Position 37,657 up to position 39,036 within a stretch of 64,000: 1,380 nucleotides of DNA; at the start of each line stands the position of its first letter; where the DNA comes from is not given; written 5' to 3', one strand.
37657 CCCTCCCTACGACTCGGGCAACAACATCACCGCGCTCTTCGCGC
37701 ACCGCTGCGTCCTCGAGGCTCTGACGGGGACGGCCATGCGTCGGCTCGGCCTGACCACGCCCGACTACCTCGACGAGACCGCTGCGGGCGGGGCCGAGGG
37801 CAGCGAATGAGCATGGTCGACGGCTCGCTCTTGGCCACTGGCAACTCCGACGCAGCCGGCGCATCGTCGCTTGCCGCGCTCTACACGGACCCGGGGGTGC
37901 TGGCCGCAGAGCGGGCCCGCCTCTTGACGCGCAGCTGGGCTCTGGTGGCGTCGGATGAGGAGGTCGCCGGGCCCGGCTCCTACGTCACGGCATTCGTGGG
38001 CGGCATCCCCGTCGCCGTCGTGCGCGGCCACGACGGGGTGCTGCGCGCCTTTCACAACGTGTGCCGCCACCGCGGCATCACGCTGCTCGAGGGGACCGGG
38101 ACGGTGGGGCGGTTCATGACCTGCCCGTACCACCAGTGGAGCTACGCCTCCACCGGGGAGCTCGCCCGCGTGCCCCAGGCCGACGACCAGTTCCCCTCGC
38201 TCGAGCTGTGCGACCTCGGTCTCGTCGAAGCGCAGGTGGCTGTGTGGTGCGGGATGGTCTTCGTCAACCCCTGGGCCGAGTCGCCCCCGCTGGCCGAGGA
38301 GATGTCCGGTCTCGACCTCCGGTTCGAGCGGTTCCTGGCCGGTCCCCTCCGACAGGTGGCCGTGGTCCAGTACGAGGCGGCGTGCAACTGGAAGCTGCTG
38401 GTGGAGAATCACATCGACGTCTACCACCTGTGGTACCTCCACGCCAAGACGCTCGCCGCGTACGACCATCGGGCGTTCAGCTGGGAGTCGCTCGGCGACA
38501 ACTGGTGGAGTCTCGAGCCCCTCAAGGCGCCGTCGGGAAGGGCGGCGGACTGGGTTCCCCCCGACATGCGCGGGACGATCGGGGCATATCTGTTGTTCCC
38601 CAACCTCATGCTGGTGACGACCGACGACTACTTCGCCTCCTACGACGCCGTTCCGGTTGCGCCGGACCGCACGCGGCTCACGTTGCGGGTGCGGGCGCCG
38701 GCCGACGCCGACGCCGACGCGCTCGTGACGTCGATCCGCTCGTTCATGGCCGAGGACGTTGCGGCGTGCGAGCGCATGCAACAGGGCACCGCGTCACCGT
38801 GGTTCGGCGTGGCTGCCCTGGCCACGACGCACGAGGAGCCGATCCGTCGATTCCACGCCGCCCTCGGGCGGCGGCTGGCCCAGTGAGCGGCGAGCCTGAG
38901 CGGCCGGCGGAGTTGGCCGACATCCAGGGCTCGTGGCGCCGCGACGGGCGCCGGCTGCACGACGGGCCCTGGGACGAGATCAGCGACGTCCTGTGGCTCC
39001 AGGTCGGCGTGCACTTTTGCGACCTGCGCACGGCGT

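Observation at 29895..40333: Riboswitch-controlled, translationally coupled 11-gene operon combining GS-like ligase, GATase-like hydrolase and a Rieske oxygenase: candidate undescribed guanidine (or substituted-guanidine) pathway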

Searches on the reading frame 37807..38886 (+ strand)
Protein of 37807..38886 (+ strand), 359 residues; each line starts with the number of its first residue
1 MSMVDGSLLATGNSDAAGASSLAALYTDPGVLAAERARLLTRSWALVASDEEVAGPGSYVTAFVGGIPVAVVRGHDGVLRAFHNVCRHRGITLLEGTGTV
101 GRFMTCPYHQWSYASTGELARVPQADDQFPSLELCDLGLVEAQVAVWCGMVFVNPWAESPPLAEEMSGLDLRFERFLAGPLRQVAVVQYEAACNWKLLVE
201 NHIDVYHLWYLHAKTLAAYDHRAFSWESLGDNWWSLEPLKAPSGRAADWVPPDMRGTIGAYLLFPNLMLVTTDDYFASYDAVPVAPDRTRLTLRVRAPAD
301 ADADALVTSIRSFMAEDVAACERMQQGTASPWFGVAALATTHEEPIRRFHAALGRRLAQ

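Call 3: search_protein_families(library=pfam, proteins=[window:37807-38886:+])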
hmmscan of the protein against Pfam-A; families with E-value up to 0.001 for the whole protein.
window:37807-38886:+ (359 aa): 2 families
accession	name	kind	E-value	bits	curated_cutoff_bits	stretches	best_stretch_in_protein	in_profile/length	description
PF00848.25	Ring_hydroxyl_A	-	7.2e-26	91.8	24.9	1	182-358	5-207/208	Ring hydroxylating alpha subunit (catalytic domain)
PF00355.32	Rieske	-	3.9e-20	72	20.3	1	43-127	1-83/88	Rieske [2Fe-2S] domain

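Call 4: search_protein_families(library=ncbifam, proteins=[window:37807-38886:+])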
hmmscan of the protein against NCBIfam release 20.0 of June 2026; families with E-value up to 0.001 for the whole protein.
window:37807-38886:+ (359 aa): 7 families
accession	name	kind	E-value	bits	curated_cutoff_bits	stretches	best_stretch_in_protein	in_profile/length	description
NF042946.1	3PPDioc_HcaE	equivalog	2.3e-30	106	830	1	23-218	18-220/450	3-phenylpropionate/cinnamic acid dioxygenase subunit alpha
NF058607.1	GlBtMonoOxGbcA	equivalog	5.5e-29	100.8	670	1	23-216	35-226/420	glycine betaine monooxygenase oxygenase subunit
NF041684.1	ant_diox_AndAc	equivalog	6.7e-24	84.2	750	1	26-213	28-223/418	anthranilate 1,2-dioxygenase large subunit AndAc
TIGR03228.1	anthran_1_2_A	equivalog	2.6e-22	79.1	671.9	1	25-236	20-237/438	anthranilate 1,2-dioxygenase large subunit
TIGR03229.1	benzo_1_2_benA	equivalog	3.6e-19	69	780.95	1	24-223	19-226/433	benzoate 1,2-dioxygenase large subunit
NF052579.1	BetMthstMoxSdmAMthl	equivalog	1.2e-07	31.1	600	1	66-216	39-182/351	4beta-methylsterol monooxygenase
NF041683.1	ant_diox_AndAb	equivalog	0.0007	19.8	150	0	44-111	2-66/100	anthranilate 1,2-dioxygenase ferredoxin subunit AndAb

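Call 11: find_homologous_proteins(query=window:37807-38886:+, max_evalue=1e-20)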
Query window:37807-38886:+ (359 aa): 1034 proteins with E <= 1e-20 among 8000 candidates; the best 120 are listed.
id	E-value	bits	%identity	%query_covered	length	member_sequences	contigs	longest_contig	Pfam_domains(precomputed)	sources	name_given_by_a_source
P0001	1.0e-242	823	100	100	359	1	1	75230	PF00355.33,PF00848.26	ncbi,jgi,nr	ncbi:MAG TPA: aromatic ring-hydroxylating dioxygenase subunit alpha [Acidimicrobiales bacterium]|jgi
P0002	2.6e-227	772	94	100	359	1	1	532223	PF00355.33,PF00848.26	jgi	jgi:phenylpropionate dioxygenase-like ring-hydroxylating dioxygenase large terminal subunit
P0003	4.0e-226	768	94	100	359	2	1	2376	PF00355.33,PF00848.26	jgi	jgi:phenylpropionate dioxygenase-like ring-hydroxylating dioxygenase large terminal subunit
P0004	4.2e-223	758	91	100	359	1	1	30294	PF00355.33,PF00848.26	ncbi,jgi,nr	ncbi:MAG TPA: aromatic ring-hydroxylating dioxygenase subunit alpha [Acidimicrobiales bacterium]|jgi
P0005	3.6e-221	752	91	100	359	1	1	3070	PF00355.33,PF00848.26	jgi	jgi:choline monooxygenase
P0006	1.1e-217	740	91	100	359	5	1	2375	PF00355.33,PF00848.26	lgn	-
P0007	1.7e-215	733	88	100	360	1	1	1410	PF00355.33,PF00848.26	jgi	jgi:phenylpropionate dioxygenase-like ring-hydroxylating dioxygenase large terminal subunit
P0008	6.4e-208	708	88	99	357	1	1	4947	PF00355.33,PF00848.26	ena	-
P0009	1.9e-207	706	87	100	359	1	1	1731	PF00355.33,PF00848.26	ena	-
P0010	1.1e-173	595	75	100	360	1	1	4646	PF00355.33,PF00848.26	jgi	jgi:phenylpropionate dioxygenase-like ring-hydroxylating dioxygenase large terminal subunit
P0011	1.7e-172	592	74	100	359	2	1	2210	PF00355.33,PF00848.26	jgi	jgi:phenylpropionate dioxygenase-like ring-hydroxylating dioxygenase large terminal subunit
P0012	1.8e-172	591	74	100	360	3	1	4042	PF00355.33,PF00848.26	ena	-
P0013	3.8e-172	590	74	100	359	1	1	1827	PF00355.33,PF00848.26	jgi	jgi:choline monooxygenase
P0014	3.9e-172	590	74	99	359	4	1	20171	PF00355.33,PF00848.26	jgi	jgi:phenylpropionate dioxygenase-like ring-hydroxylating dioxygenase large terminal subunit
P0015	1.5e-171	588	74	100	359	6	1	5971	PF00355.33,PF00848.26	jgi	jgi:choline monooxygenase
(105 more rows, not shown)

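Call 13: find_related_loci(query=A1, collection=genome_contigs, flank=10000)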
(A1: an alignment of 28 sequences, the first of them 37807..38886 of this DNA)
Query A1 (359 aa) in genome_contigs; peptide patterns used: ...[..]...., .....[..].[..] (x = any residue, [..] = any of these).
597 stretches matched a pattern; 582 encode a relative of the query (tblastn E <= 1e-3); the best 80 are kept; 80 distinct loci.
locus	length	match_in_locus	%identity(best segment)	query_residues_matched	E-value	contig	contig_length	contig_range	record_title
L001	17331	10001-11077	91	1-359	0e+0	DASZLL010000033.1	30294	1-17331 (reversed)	MAG TPA_asm: Acidimicrobiales bacterium isolate SMAG_U5863 k141_1667408, whole genome shotgun sequence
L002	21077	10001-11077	89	1-359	0e+0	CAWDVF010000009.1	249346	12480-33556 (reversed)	MAG: uncultured Acidimicrobiaceae bacterium isolate MFD05513.bin.2.223 genome assembly, contig: contig_57270, whole geno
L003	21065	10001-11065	74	1-355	2e-172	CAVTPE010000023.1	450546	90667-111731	MAG: uncultured Acidimicrobiaceae bacterium isolate MFD00731.bin.3.428 genome assembly, contig: contig_9248, whole genom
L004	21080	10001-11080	70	1-359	4e-163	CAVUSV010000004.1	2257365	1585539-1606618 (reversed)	MAG: uncultured Acidimicrobiaceae bacterium isolate MFD00964.bin.2.173 genome assembly, contig: contig_4768, whole genom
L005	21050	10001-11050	66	10-357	2e-159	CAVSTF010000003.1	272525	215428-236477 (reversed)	MAG: uncultured Acidimicrobiaceae bacterium isolate MFD09671.bin.2.35 genome assembly, contig: contig_20827, whole genom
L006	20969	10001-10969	73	37-359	7e-158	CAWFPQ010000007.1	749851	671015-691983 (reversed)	MAG: uncultured Acidimicrobiaceae bacterium isolate MFD00731.bin.2.2 genome assembly, contig: contig_5909, whole genome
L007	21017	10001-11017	70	21-357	5e-157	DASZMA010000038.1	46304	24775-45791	MAG TPA_asm: Acidimicrobiales bacterium isolate SMAG_U5879 k141_5251776, whole genome shotgun sequence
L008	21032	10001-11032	67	16-357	5e-154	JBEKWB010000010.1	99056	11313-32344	MAG: Acidimicrobiales bacterium isolate SPRUCE 618 SPRUCE_618_10, whole genome shotgun sequence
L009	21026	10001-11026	67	16-355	2e-151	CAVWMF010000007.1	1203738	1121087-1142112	MAG: uncultured Acidimicrobiaceae bacterium isolate MFD09495.bin.2.31 genome assembly, contig: contig_4948, whole genome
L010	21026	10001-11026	66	15-353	1e-149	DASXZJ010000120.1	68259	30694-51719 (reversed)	MAG TPA_asm: Acidimicrobiales bacterium isolate SMAG_U4848 k141_4169813, whole genome shotgun sequence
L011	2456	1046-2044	63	26-355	9e-147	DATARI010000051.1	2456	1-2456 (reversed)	MAG TPA_asm: Acidimicrobiales bacterium isolate SMAG_U5489 k141_233598, whole genome shotgun sequence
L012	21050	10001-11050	60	15-357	2e-134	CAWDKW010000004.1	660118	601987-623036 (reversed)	MAG: uncultured Acidimicrobiaceae bacterium isolate MFD09286.bin.1.150 genome assembly, contig: contig_28722, whole geno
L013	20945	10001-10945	63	42-355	3e-130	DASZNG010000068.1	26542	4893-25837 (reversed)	MAG TPA_asm: Acidimicrobiales bacterium isolate SMAG_U5912 k141_4160567, whole genome shotgun sequence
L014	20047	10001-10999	57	26-355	1e-126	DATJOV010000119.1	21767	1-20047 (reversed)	MAG TPA_asm: Acidimicrobiales bacterium isolate SMAG_U14896 k141_80367, whole genome shotgun sequence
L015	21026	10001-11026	58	18-359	2e-124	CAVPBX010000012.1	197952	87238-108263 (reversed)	MAG: uncultured Acidimicrobiaceae bacterium isolate MFD10064.bin.2.118 genome assembly, contig: contig_32156, whole geno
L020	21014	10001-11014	55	16-353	1e-111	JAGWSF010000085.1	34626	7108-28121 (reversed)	MAG: Acidobacteriota bacterium isolate REEB343 k141_1303536, whole genome shotgun sequence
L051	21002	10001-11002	45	26-353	5e-83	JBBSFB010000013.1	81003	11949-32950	MAG: Acidimicrobiia bacterium isolate LS1_sbin.76 LS1_sbin.76_K_913997_L_81003_cov_39.3563, whole genome shotgun sequenc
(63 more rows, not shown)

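Call 22: search_solved_structures(query=window:37807-38886:+, max_evalue=0.00001)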
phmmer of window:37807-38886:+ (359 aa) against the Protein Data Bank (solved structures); distinct sequences matched with E-value up to 0.00001: 36.
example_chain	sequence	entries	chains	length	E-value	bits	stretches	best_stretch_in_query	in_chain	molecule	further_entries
6y8j_A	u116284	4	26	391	1.1e-31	113.4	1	24-233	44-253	Carnitine monooxygenase oxygenase subunit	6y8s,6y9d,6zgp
6y9c_A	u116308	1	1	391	1.1e-31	113.4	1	24-233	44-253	Carnitine monooxygenase oxygenase subunit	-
1uli_A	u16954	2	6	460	1.3e-29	106.6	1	24-208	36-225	biphenyl dioxygenase large subunit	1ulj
3en1_A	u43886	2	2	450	4e-27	98.4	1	24-208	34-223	Benzene 1,2-dioxygenase subunit alpha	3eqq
8k0a_A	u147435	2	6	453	2.3e-25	92.6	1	23-219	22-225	3-phenylpropionate/cinnamic acid dioxygenase subunit alpha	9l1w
4hjl_A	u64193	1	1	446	7.5e-25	90.9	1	18-219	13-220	Naphthalene 1,2-dioxygenase subunit alpha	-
1eg9_A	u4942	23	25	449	7.6e-25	90.9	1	18-219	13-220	PROTEIN (NAPHTHALENE 1,2-DIOXYGENASE ALPHA SUBUNIT) | NAPHTHALENE 1,2-DIOXYGENASE | NAPHTHALENE 1,2-DIOXYGENASE ALPHA SUBUNIT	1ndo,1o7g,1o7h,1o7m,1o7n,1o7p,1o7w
2hmj_A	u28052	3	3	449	7.6e-25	90.9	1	18-219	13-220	Naphthalene 1,2-dioxygenase alpha subunit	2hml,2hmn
3gzx_A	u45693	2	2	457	1.2e-24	90.3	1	23-209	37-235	Biphenyl dioxygenase subunit alpha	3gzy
5xbp_A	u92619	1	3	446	2.1e-24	89.4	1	17-217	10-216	3NT oxygenase alpha subunit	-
2bmo_A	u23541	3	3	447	5.2e-24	88.1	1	17-219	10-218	OXYGENASE-ALPHA NBDO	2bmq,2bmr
3n0q_A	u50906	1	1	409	2.4e-23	85.9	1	17-212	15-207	Putative aromatic-ring hydroxylating dioxygenase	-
3vca_A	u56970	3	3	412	4.1e-23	85.2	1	19-212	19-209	Ring-hydroxylating dioxygenase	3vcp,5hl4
4qup_A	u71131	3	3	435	5e-23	84.9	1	19-212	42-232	Monoxygenase; demethylase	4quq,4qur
2xr8_A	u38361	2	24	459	1.2e-22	83.6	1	24-208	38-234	BIPHENYL DIOXYGENASE SUBUNIT ALPHA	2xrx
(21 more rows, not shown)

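Call 33: search_protein_families(library=pfam, proteins=[L051:7304-9127:+, L051:9091-9900:+, L051:10992-11906:+, L051:11020-11640:+, L051:11698-12342:+, L051:12364-13038:+, L051:15691-16869:+, L051:109-888:+, L051:902-2038:-, L051:309-1976:-], max_evalue=0.0001)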
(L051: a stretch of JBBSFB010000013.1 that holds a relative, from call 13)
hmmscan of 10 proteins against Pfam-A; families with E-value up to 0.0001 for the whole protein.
L051:7304-9127:+ (607 aa): 2 families
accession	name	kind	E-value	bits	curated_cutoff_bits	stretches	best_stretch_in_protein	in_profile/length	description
PF01425.27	Amidase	-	6.6e-76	256.6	27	1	31-441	3-444/445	Amidase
PF21986.1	AH_C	-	3.2e-43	147.1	27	1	480-601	2-122/123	Allophanate hydrolase C-terminal domain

L051:9091-9900:+ (269 aa): 1 family
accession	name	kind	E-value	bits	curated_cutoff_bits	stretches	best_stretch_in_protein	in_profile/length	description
PF00753.33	Lactamase_B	-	8.4e-27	94.8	22.7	1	42-246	5-196/196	Metallo-beta-lactamase superfamily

L051:10992-11906:+ (304 aa): 0 families

L051:11020-11640:+ (206 aa): 1 family
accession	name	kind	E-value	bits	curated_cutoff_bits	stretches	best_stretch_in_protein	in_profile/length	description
PF16815.10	HRI1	-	3.1e-17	63.5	27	1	13-203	4-226/226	Protein HRI1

L051:11698-12342:+ (214 aa): 0 families

L051:12364-13038:+ (224 aa): 0 families

L051:15691-16869:+ (392 aa): 4 families
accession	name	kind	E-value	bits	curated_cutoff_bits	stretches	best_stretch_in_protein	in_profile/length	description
PF00106.31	adh_short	-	4.1e-50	170.4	26.6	1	141-331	3-192/195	short chain dehydrogenase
PF13561.12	adh_short_C2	-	5.1e-48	164.1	27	1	145-388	1-234/236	Enoyl-(Acyl carrier protein) reductase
PF08659.16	KR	-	2.4e-07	31.3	22.6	1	142-297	4-158/180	KR domain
PF01370.27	Epimerase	-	1.8e-05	24.7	20.9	1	142-319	2-176/240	NAD dependent epimerase/dehydratase family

L051:109-888:+ (259 aa): 1 family
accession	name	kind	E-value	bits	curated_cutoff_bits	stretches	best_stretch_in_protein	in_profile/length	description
PF12005.13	DUF3499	-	1.9e-10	41.8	25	1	74-133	2-61/119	Protein of unknown function (DUF3499)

L051:902-2038:- (378 aa): 1 family
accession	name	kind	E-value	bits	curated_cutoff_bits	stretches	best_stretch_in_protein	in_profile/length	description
PF07690.21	MFS_1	-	5.2e-21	75.4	33.4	1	11-324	5-332/347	Major Facilitator Superfamily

L051:309-1976:- (555 aa): 0 families

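Call 39: search_protein_families(library=pfam, proteins=[L020:12020-13150:+, L020:13036-13734:+, L020:13741-14415:+, L020:7252-8565:+, L020:5069-6022:+, L020:15248-16018:+, L020:11975-13540:-, L020:13620-14480:-], max_evalue=0.0001)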
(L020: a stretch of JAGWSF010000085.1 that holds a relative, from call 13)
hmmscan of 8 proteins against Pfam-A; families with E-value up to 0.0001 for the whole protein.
L020:12020-13150:+ (376 aa): 1 family
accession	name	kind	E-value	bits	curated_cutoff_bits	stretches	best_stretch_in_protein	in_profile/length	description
PF00491.26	Arginase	-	1.5e-77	261.3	22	1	89-361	2-278/280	Arginase family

L020:13036-13734:+ (232 aa): 0 families

L020:13741-14415:+ (224 aa): 0 families

L020:7252-8565:+ (437 aa): 0 families

L020:5069-6022:+ (317 aa): 0 families

L020:15248-16018:+ (256 aa): 0 families

L020:11975-13540:- (521 aa): 0 families

L020:13620-14480:- (286 aa): 3 families
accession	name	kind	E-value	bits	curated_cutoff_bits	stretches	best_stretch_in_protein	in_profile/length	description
PF01022.26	HTH_5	-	2.1e-14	53.5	22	1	192-237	1-46/47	Bacterial regulatory protein, arsR family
PF12840.13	HTH_20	-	9.9e-11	41.9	27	1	190-237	1-49/51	Helix-turn-helix domain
PF12802.13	MarR_2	-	3e-05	24.5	27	1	196-246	8-60/61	MarR family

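Call 54: search_protein_families(library=pfam, proteins=[L051:11020-11640:+], max_evalue=10)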
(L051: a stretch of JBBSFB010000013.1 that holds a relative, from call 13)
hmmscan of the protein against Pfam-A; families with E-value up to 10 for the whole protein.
L051:11020-11640:+ (206 aa): 1 family
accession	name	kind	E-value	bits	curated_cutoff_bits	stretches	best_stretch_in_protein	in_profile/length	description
PF16815.10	HRI1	-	3.1e-17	63.5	27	1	13-203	4-226/226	Protein HRI1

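Call 60: search_protein_families(library=pfam, proteins=[L051:11587-13128:-], max_evalue=0.0001)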
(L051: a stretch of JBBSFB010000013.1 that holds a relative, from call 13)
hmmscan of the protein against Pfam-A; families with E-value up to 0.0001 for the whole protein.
L051:11587-13128:- (513 aa): 1 family
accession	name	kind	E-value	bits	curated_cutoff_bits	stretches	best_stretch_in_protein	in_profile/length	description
PF01425.27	Amidase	-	1.3e-80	272.1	27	1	78-488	1-444/445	Amidase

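Call 93: predict_structure(alignment_id=A1)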
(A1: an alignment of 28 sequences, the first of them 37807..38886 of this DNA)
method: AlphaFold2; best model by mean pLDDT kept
length: 359 residues; sequences in the alignment: 28
mean_pLDDT: 86.6   pTM: 0.87
mean pLDDT of the five models: 86.6, 86.3, 86.1, 82.6, 77.4
residues with pLDDT >= 90: 182; 70-90: 142; 50-70: 22; < 50: 13
segments of 3 or more residues with pLDDT < 50: 1-9, 11-14
pLDDT, mean of each block of 10 residues (from residue 1): 40 60 87 91 95 96 95 97 93 95 90 94 86 87 96 95 92 87 93 92 66 76 84 89 84 90 94 92 92 93 90 86 89 67 78 85
secondary structure, 60 per line:
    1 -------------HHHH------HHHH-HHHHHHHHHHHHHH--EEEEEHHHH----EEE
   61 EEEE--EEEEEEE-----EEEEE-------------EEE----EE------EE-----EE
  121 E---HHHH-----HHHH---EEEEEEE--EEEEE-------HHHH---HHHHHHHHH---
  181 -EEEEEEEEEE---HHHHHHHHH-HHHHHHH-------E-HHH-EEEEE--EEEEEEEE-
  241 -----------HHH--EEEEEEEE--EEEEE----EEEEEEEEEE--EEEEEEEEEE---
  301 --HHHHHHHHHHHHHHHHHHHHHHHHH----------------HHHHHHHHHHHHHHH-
elements in order: H14-17 H24-27 H29-42 E45-49 H50-53 E58-64 E67-73 E79-83 E97-99 E119-121 H125-128 H134-137 E141-147 E150-154 H162-165 H169-177 E182-191 H195-203 H205-211 E225-229 E232-239 E257-264 E267-271 E276-285 E288-297 H303-327 H344-358
